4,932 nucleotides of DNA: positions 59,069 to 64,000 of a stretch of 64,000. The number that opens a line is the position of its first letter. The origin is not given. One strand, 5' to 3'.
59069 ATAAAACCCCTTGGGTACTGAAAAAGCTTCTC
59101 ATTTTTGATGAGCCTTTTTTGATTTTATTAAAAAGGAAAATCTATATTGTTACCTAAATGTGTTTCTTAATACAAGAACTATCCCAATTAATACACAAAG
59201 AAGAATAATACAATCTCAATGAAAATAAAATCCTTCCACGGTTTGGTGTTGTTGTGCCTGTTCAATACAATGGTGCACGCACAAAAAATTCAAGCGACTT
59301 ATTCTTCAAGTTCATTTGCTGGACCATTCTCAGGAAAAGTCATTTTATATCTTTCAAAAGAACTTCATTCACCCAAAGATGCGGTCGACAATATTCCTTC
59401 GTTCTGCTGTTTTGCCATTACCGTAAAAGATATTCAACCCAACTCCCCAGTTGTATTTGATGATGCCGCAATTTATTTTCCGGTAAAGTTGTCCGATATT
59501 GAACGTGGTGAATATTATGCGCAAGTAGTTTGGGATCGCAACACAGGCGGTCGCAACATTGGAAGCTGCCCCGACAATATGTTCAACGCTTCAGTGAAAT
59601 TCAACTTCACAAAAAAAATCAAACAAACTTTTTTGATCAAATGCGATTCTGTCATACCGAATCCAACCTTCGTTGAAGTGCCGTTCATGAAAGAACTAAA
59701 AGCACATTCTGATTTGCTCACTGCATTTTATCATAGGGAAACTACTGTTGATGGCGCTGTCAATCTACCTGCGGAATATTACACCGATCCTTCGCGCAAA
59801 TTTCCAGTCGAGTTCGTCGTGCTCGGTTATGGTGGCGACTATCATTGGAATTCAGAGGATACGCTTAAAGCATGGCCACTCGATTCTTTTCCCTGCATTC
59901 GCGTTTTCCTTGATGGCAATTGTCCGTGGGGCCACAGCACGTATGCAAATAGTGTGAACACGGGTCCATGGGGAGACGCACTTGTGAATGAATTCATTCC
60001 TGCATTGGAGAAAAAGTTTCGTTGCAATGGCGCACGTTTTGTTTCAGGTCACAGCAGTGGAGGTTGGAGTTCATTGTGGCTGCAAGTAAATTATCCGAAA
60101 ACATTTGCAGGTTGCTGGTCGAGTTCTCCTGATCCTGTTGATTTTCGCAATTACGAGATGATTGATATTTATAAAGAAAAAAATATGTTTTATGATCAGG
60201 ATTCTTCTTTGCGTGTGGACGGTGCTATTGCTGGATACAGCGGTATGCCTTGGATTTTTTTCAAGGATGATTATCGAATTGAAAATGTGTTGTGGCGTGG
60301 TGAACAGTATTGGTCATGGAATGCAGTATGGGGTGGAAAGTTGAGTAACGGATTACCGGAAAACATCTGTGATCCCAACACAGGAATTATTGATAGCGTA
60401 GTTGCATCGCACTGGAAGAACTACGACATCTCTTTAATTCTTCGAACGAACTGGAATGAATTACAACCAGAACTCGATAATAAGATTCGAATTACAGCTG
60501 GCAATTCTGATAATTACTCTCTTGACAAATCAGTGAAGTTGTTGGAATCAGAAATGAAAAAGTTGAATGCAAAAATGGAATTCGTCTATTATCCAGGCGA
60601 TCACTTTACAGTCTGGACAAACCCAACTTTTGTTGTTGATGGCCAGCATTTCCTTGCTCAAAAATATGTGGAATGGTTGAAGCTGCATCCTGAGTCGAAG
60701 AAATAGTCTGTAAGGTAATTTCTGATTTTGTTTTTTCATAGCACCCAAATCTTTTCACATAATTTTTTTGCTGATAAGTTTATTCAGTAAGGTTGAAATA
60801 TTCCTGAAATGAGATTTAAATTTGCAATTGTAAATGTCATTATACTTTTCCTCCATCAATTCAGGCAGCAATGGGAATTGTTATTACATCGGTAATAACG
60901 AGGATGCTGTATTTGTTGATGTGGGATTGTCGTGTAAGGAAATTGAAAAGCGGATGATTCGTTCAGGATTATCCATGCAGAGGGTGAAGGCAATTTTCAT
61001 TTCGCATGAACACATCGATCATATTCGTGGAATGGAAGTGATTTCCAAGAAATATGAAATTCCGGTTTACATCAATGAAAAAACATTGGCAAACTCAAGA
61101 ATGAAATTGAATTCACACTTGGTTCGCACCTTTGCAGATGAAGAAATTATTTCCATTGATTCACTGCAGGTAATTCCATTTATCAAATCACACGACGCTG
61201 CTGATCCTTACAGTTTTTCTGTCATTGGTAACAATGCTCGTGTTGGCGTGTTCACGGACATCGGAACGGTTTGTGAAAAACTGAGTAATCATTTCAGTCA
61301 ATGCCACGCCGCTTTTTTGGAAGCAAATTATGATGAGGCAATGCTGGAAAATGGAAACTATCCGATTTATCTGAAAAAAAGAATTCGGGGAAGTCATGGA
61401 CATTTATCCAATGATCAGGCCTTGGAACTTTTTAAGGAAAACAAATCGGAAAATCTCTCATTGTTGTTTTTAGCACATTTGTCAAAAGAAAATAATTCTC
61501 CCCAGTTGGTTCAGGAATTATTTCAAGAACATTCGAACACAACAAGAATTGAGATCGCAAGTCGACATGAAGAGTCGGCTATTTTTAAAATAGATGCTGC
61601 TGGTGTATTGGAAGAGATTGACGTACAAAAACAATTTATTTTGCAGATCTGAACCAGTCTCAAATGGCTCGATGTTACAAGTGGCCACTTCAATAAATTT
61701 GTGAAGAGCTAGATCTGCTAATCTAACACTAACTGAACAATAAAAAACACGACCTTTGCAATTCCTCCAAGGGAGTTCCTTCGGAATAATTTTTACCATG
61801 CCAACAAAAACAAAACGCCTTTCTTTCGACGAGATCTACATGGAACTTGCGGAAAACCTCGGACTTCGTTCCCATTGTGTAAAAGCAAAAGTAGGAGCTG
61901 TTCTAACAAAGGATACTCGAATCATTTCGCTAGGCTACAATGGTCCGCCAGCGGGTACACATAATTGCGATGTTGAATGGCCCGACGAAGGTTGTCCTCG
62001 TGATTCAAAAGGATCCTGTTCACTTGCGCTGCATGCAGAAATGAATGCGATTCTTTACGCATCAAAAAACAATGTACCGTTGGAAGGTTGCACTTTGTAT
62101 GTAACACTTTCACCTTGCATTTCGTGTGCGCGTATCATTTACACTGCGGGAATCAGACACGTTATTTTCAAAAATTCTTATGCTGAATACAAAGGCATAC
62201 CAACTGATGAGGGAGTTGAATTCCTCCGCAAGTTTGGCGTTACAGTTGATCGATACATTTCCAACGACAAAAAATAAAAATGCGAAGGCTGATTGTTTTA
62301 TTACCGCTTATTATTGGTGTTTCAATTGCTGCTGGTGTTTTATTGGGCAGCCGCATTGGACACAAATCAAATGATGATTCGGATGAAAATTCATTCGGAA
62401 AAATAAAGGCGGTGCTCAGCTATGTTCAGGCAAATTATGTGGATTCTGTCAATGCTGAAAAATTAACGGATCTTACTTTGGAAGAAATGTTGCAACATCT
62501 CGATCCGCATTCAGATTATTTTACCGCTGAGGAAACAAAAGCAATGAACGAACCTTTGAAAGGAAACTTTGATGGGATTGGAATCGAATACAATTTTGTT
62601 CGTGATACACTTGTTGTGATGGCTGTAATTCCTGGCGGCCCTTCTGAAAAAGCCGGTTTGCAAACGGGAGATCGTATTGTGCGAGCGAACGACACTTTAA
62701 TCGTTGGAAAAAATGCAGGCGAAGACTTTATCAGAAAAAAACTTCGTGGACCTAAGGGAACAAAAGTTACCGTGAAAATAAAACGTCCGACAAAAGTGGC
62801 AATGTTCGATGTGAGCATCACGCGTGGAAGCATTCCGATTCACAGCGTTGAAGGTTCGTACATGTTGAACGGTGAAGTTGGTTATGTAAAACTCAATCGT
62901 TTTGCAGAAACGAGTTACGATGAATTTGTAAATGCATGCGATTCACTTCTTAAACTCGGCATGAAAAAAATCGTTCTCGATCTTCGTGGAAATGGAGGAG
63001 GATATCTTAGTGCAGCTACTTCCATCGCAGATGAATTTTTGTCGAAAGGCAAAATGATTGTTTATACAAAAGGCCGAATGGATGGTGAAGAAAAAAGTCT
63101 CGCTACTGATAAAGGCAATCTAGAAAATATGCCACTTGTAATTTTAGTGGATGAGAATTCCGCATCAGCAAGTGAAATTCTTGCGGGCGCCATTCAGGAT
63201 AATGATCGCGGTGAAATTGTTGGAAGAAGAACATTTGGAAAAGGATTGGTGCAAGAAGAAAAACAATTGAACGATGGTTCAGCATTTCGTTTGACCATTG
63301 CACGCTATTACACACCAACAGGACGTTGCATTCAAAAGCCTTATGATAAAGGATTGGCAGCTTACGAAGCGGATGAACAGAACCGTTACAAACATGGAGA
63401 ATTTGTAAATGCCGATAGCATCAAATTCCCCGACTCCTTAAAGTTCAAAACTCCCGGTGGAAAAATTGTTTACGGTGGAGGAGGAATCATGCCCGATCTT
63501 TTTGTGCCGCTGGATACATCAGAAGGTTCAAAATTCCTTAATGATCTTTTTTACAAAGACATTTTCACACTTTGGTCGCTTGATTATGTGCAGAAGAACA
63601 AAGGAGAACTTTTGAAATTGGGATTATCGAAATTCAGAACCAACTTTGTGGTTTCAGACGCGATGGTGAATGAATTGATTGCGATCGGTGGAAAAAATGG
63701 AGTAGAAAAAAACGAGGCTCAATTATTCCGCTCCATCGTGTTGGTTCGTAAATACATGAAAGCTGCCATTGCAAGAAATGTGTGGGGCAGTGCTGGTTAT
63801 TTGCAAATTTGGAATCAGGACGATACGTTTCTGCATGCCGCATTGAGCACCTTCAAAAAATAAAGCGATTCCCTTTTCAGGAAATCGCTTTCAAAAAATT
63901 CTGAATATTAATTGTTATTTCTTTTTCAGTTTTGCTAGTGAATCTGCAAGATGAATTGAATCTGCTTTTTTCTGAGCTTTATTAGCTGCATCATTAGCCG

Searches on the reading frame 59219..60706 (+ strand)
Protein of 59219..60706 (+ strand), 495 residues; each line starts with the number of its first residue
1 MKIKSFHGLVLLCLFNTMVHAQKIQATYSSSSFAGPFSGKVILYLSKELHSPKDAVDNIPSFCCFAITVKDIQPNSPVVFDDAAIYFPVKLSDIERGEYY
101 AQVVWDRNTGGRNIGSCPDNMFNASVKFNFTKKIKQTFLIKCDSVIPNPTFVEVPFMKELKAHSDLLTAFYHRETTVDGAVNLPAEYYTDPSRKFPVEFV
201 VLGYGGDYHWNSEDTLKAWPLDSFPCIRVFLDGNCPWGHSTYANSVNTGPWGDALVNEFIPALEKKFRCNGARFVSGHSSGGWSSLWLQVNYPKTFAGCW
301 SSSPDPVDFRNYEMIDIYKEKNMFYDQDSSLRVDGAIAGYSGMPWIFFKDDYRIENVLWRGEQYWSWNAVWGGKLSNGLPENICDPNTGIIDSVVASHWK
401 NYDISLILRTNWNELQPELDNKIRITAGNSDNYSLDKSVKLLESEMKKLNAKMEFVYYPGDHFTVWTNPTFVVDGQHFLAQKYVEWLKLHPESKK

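Call 11: search_protein_families(library=pfam, proteins=[window:59219-60706:+], max_evalue=1)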
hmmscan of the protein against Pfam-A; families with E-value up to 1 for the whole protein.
window:59219-60706:+ (495 aa): 4 families
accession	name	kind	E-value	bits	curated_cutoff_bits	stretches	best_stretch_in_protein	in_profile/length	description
PF00756.26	Esterase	-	1.8e-10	41.5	22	1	179-443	10-207/251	Putative esterase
PF00326.27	Peptidase_S9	-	0.025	14.5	22.6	1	274-325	67-119/213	Prolyl oligopeptidase family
PF01738.24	DLH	-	0.13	12.3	21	1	416-461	139-184/217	Dienelactone hydrolase family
PF05577.18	Peptidase_S28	-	0.14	11.4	25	1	257-315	97-160/434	Serine carboxypeptidase S28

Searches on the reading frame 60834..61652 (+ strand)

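Call 11: search_protein_families(library=pfam, proteins=[window:60834-61652:+], max_evalue=1)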
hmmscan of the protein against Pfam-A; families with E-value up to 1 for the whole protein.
window:60834-61652:+ (272 aa): 5 families
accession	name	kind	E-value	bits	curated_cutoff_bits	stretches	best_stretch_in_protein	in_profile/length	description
PF12706.13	Lactamase_B_2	-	2.9e-15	56.9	27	1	46-206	26-193/200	Beta-lactamase superfamily domain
PF00753.33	Lactamase_B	-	3.3e-12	47.2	22.7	1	13-93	5-86/196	Metallo-beta-lactamase superfamily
PF02112.21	PDEase_II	-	5.5e-05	22.9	23.7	1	38-94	70-127/340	cAMP phosphodiesterases class-II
PF21191.3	CvfB_1st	-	0.07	13.5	27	0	26-37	15-26/62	CvfB first S1-like domain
PF13483.12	Lactamase_B_3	-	0.14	12.6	24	1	14-93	7-58/160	Beta-lactamase superfamily domain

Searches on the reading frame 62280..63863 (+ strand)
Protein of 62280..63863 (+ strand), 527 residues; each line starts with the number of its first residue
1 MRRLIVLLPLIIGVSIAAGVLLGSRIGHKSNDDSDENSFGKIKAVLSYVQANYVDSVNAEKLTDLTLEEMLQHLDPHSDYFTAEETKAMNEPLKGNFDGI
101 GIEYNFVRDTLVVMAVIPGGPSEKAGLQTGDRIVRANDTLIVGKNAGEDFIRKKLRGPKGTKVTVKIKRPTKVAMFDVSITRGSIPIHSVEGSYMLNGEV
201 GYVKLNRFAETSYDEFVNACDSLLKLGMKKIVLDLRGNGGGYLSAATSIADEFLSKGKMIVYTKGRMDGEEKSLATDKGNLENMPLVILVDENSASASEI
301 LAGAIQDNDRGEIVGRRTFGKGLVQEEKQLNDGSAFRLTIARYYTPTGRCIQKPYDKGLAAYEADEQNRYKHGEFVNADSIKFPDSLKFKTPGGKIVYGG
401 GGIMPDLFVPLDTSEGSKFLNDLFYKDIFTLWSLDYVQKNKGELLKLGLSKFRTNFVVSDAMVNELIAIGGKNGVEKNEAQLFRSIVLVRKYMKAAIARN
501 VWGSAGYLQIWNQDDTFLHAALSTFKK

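Call 11: search_protein_families(library=pfam, proteins=[window:62280-63863:+], max_evalue=1)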
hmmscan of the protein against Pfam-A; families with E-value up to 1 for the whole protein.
window:62280-63863:+ (527 aa): 6 families
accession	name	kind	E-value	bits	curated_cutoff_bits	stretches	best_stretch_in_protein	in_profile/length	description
PF03572.23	Peptidase_S41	-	1.1e-50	171.9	24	1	200-353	2-156/165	Peptidase family S41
PF13180.12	PDZ_2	-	2.6e-11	44.1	27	1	100-179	3-79/80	PDZ domain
PF17820.7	PDZ_6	-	5.2e-10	39.4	27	1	112-169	1-54/54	PDZ domain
PF00595.29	PDZ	-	2.3e-07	31.6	23.2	1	96-168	10-81/81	PDZ domain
PF22694.1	CtpB_N-like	-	2.8e-05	24.9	27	1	30-84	29-84/85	Activating protease CtpB N-terminal domain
PF17804.6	TSP_NTD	-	0.12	13.1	26.4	1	50-82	154-186/188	Tail specific protease N-terminal domain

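Call 19: find_encoding_contigs(protein=window:62280-63863:+, flank=10000, max_places=4)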
Protein window:62280-63863:+ (527 aa): 20 contigs read that carry it; 4 places shown.
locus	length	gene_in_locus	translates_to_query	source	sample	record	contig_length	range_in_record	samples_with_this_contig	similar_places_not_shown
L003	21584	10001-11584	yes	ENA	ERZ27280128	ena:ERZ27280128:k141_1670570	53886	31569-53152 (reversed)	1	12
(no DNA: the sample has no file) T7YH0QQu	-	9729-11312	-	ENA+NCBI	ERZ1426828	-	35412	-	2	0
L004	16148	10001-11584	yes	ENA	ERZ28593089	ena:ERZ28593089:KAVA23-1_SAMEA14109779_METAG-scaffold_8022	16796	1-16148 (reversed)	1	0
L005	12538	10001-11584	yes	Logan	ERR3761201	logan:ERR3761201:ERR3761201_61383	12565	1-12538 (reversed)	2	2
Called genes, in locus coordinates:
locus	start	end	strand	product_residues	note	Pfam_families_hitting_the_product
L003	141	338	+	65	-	-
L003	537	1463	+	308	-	PF18962:Por_Secre_tail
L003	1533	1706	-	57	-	-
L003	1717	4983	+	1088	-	PF18962:Por_Secre_tail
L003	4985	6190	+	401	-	PF13415:Beta-prop_FBX42, PF13964:Beta-prop_Calicin, PF24681:Kelch_KLHDC2_KLHL20_DRC7, PF24981:Beta-prop_ATRN-LZTR1 (faint), PF25210:Kelch_FKB95, PF01344:Kelch_1 (faint), PF24996:NANM, PF18962:Por_Secre_tail, +1 more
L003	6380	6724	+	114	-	PF05635:23S_rRNA_IVP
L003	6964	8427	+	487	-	PF00756:Esterase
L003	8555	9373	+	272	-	PF23023:Anti-Pycsar_Apyc1, PF00753:Lactamase_B, PF12706:Lactamase_B_2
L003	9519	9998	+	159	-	PF00383:dCMP_cyt_deam_1, PF14437:MafB19-deam, PF14439:Bd3614-deam (weak)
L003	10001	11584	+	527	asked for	PF22694:CtpB_N-like (faint), PF00595:PDZ (weak), PF13180:PDZ_2, PF17820:PDZ_6, PF03572:Peptidase_S41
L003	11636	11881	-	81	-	-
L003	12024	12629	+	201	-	PF00081:Sod_Fe_N, PF02777:Sod_Fe_C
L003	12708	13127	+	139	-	PF05154:TM2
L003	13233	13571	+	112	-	-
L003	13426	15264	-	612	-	PF13522:GATase_6, PF13537:GATase_7, PF01380:SIS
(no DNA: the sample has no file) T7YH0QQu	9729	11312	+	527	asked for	PF22694:CtpB_N-like (faint), PF00595:PDZ (weak), PF13180:PDZ_2, PF17820:PDZ_6, PF03572:Peptidase_S41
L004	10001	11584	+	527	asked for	PF22694:CtpB_N-like (faint), PF00595:PDZ (weak), PF13180:PDZ_2, PF17820:PDZ_6, PF03572:Peptidase_S41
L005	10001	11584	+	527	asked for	PF22694:CtpB_N-like (faint), PF00595:PDZ (weak), PF13180:PDZ_2, PF17820:PDZ_6, PF03572:Peptidase_S41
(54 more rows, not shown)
